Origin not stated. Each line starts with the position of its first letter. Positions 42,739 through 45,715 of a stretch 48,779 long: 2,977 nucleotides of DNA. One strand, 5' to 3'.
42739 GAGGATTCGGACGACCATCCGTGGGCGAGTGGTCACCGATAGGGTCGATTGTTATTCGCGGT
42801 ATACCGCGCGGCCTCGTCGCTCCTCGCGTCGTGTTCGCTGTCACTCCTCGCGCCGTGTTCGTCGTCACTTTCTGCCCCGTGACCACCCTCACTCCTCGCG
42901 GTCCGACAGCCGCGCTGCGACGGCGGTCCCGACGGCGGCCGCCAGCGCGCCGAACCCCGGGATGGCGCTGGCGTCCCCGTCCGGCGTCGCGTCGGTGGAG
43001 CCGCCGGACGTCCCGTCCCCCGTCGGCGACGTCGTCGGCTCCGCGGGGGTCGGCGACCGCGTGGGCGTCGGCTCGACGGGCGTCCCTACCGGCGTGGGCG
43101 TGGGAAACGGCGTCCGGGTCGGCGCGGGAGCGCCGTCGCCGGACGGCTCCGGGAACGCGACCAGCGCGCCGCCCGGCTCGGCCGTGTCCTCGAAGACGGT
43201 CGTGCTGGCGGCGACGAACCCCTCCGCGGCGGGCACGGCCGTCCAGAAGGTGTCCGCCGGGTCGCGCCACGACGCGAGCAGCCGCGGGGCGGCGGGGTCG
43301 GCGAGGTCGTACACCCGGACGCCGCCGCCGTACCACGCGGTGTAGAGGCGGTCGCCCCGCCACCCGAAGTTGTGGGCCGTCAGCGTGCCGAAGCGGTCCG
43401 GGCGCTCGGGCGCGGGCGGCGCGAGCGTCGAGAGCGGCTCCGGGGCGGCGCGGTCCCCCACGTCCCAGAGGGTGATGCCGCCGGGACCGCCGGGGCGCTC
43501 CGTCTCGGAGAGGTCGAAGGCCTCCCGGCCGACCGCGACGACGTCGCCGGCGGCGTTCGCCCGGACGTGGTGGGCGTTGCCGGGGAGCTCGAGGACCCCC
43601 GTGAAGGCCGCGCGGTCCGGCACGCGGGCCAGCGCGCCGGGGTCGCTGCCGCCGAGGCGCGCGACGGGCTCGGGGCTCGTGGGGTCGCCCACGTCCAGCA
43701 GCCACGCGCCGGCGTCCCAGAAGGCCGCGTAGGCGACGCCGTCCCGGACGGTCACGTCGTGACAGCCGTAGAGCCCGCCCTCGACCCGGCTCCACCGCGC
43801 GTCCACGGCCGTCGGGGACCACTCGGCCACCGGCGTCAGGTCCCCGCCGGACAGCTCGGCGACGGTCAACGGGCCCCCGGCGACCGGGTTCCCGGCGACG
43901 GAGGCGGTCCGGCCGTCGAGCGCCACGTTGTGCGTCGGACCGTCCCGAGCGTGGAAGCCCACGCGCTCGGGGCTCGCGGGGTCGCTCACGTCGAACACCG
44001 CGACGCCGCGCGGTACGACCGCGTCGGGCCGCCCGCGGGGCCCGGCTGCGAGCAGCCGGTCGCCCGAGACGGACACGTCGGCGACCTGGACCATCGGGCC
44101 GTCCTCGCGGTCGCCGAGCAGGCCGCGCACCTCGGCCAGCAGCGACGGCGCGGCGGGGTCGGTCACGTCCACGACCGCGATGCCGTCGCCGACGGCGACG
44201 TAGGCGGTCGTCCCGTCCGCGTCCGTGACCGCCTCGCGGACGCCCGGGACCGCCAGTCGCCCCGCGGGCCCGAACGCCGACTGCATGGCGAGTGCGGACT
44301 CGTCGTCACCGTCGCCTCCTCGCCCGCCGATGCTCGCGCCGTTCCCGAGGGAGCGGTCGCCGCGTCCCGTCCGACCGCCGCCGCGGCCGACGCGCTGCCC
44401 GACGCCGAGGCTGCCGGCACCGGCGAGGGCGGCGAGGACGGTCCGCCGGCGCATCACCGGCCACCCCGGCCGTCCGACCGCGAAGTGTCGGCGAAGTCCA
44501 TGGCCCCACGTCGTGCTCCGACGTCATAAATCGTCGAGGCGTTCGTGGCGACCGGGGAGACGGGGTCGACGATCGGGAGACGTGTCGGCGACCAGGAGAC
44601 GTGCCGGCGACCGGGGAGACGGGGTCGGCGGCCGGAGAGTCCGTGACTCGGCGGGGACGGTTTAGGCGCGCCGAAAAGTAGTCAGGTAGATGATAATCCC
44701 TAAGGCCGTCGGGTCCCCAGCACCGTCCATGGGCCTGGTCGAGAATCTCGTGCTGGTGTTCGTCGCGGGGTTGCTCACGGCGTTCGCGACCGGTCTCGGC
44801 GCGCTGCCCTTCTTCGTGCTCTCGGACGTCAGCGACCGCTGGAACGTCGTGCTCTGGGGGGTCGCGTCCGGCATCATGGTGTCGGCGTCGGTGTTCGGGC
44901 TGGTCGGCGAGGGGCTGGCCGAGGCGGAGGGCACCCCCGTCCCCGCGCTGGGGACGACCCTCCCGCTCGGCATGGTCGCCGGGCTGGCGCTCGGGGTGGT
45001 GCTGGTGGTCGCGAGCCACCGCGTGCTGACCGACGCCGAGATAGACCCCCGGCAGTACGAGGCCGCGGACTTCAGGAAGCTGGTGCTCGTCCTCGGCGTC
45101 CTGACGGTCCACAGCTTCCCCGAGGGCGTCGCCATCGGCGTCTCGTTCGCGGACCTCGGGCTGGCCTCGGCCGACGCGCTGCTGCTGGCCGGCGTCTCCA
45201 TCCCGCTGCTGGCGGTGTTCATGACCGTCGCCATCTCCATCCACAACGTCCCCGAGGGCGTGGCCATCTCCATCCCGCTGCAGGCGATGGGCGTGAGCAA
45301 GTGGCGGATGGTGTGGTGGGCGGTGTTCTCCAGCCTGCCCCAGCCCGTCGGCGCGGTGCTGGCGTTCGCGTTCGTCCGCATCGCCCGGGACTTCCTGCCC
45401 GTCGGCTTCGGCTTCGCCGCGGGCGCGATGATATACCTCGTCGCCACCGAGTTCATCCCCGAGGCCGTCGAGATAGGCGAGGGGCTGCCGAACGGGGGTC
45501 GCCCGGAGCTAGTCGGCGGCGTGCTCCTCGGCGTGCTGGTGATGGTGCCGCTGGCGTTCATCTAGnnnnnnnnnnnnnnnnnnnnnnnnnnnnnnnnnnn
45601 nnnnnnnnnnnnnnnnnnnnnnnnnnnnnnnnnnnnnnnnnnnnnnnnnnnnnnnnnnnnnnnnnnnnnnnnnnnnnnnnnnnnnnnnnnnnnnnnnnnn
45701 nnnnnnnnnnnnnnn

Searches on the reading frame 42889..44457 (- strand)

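Call 63: search_protein_families(library=pfam, proteins=[window:42889-44457:-], max_evalue=0.001)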
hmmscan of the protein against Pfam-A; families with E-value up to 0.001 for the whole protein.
window:42889-44457:- (522 aa): 1 family
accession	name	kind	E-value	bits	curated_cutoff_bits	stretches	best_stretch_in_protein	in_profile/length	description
PF08309.17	LVIVD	-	1.5e-10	40.6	20.2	0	85-108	14-38/42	LVIVD repeat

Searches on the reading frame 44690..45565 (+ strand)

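Call 63: search_protein_families(library=pfam, proteins=[window:44690-45565:+], max_evalue=0.001)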
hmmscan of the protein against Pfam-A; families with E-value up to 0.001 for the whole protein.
window:44690-45565:+ (291 aa): 1 family
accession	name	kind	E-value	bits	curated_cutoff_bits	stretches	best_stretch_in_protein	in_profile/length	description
PF02535.28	Zip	-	1.5e-14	54.5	35.1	1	122-263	170-299/323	ZIP Zinc transporter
